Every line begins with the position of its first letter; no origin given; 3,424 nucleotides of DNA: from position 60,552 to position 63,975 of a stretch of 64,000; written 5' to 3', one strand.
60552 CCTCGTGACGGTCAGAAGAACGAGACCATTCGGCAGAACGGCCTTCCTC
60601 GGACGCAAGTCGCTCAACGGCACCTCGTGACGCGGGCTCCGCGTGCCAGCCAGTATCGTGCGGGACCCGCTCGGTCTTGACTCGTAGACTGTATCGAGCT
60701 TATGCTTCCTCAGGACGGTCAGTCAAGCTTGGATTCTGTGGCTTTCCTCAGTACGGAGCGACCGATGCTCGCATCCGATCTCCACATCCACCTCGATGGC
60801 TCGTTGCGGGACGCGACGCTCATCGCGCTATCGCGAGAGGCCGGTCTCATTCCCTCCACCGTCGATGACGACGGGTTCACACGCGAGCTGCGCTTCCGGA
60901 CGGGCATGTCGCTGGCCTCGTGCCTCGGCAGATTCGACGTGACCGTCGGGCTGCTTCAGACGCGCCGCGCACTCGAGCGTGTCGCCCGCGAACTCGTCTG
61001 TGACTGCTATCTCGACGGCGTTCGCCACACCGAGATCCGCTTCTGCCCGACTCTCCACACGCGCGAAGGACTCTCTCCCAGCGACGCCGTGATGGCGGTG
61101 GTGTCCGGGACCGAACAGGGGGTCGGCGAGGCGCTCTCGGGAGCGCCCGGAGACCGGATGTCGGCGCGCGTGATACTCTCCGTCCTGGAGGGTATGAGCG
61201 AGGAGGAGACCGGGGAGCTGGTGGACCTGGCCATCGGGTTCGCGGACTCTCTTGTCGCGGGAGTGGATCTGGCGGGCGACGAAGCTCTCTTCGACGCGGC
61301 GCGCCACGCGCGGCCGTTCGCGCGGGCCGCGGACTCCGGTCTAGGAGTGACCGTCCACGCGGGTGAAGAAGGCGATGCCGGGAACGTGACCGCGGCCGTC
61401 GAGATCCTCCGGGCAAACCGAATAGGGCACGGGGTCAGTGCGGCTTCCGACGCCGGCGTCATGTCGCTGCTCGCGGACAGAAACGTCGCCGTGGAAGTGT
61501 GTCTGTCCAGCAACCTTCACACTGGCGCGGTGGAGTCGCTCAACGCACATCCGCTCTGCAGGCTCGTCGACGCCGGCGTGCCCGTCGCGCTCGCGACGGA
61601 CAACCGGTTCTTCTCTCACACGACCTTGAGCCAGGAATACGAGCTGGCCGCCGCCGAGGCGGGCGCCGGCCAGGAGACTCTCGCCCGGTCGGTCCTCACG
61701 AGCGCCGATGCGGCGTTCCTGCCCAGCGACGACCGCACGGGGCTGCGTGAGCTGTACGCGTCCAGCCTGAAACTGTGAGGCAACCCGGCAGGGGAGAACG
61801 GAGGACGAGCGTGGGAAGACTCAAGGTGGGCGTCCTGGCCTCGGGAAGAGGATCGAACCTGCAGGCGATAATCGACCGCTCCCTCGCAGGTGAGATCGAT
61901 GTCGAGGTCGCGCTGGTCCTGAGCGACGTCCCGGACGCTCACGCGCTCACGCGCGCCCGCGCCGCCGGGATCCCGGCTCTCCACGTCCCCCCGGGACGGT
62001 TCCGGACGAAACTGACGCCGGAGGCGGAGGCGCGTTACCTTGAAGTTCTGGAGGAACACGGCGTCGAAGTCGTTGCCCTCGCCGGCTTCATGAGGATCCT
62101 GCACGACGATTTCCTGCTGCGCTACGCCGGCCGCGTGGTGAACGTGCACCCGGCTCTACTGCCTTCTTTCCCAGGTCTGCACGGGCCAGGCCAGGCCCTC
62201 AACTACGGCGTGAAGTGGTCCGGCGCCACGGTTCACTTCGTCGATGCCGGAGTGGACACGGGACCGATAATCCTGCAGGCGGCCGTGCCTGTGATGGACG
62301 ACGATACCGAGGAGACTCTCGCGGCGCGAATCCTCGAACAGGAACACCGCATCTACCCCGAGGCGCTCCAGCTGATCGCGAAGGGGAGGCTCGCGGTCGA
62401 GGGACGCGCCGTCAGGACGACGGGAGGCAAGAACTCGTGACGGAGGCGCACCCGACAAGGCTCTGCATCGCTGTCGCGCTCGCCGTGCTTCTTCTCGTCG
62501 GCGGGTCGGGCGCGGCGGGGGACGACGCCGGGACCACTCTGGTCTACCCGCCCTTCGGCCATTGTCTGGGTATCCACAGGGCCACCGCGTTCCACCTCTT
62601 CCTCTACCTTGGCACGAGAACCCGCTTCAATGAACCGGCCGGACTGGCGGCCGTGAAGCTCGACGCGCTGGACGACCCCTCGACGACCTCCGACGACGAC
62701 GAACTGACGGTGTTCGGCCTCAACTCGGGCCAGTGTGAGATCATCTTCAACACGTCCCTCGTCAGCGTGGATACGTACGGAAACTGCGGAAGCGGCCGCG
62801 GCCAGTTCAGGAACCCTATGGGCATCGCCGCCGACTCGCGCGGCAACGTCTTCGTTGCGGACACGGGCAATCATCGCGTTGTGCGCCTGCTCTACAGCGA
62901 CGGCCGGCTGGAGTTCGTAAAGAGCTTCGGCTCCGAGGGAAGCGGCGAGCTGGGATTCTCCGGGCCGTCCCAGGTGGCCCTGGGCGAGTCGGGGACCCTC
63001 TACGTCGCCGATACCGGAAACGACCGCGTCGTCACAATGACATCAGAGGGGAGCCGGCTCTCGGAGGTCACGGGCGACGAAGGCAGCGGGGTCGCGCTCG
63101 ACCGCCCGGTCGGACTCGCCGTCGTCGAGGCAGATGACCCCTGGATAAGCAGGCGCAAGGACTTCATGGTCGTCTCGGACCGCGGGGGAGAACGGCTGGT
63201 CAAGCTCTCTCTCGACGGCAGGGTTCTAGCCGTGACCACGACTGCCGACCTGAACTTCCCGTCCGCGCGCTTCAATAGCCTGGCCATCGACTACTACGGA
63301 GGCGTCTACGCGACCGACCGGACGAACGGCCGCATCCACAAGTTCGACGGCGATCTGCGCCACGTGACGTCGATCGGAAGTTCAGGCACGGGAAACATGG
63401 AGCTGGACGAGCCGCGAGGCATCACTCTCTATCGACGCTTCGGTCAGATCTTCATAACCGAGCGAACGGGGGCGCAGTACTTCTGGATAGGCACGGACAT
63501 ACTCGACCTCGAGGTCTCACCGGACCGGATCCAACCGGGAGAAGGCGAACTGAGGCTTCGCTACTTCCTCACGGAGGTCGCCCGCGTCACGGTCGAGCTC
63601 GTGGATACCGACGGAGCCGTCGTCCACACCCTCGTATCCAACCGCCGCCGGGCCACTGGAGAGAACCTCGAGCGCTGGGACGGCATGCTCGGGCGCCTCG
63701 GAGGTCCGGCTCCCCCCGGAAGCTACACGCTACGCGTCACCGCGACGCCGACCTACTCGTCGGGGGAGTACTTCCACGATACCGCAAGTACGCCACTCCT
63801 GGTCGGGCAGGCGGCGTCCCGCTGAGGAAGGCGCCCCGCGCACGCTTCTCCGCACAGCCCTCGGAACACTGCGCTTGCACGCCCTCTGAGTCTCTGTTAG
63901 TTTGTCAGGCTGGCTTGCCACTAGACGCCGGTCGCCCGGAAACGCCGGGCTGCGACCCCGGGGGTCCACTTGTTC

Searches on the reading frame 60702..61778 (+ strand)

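Call 65: search_protein_families(library=ncbifam, proteins=[window:60702-61778:+], max_evalue=0.0001)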
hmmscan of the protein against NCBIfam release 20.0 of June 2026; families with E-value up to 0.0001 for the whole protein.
window:60702-61778:+ (358 aa): 11 families
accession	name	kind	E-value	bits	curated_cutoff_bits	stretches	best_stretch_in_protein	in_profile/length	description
TIGR01430.1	aden_deam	equivalog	2.7e-73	246.8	216.55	1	25-348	4-319/323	adenosine deaminase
NF006847.0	PRK09358.1-2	equivalog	1.5e-66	224.7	412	1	26-349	17-349/364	adenosine deaminase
NF006846.0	PRK09358.1-1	equivalog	9.4e-52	176.1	459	1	25-352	9-330/333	adenosine deaminase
NF006848.0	PRK09358.1-3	equivalog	5.7e-50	170.4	426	1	26-349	8-320/325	adenosine deaminase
NF006850.0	PRK09358.1-6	equivalog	5.7e-43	147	419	1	25-347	11-322/334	adenosine deaminase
NF006849.0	PRK09358.1-5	equivalog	3.6e-36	124.9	494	1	25-348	15-333/350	adenosine deaminase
NF006854.0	PRK09358.3-1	equivalog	6.7e-34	117.5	530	1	26-348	18-330/344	adenosine deaminase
NF006856.0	PRK09358.3-3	equivalog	7e-26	91.1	510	1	182-313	158-289/316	adenosine deaminase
NF006859.0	PRK09358.3-6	equivalog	2.8e-21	76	549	1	203-318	168-284/299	adenosine deaminase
TIGR01431.1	adm_rel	subfamily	4.8e-13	48.7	315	1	95-333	199-448/479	adenosine deaminase-related growth factor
TIGR01224.1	hutI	equivalog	6.7e-06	25.2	298.15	1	183-301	180-291/377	imidazolonepropionase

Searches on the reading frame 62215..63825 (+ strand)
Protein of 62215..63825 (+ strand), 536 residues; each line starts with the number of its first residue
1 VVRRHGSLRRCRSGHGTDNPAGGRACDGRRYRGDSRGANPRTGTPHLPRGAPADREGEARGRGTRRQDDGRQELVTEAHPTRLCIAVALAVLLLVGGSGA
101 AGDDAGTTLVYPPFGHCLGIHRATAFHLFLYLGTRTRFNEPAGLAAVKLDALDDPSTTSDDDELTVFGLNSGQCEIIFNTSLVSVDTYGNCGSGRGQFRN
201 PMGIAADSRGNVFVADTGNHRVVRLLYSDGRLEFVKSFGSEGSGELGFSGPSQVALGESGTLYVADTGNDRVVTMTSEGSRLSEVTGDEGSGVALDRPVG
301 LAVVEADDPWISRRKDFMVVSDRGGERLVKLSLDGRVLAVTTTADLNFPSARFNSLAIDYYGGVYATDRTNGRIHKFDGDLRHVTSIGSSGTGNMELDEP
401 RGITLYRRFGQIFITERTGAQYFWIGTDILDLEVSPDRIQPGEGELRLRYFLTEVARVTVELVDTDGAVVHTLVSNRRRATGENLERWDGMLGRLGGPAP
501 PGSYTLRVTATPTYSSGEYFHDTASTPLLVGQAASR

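Call 65: search_protein_families(library=ncbifam, proteins=[window:62215-63825:+], max_evalue=0.0001)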
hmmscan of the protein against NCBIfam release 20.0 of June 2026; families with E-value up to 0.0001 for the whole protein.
window:62215-63825:+ (536 aa): 2 families
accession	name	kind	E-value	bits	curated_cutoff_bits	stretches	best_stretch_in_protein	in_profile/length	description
NF035926.1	scyF_NHL_VPEP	equivalog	3e-23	82.6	350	3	232-315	182-266/376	scytonemin biosynthesis PEP-CTERM protein ScyF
NF033206.1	ScyE_fam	subfamily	2.2e-06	27.5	80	0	247-294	6-49/333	ScyD/ScyE family protein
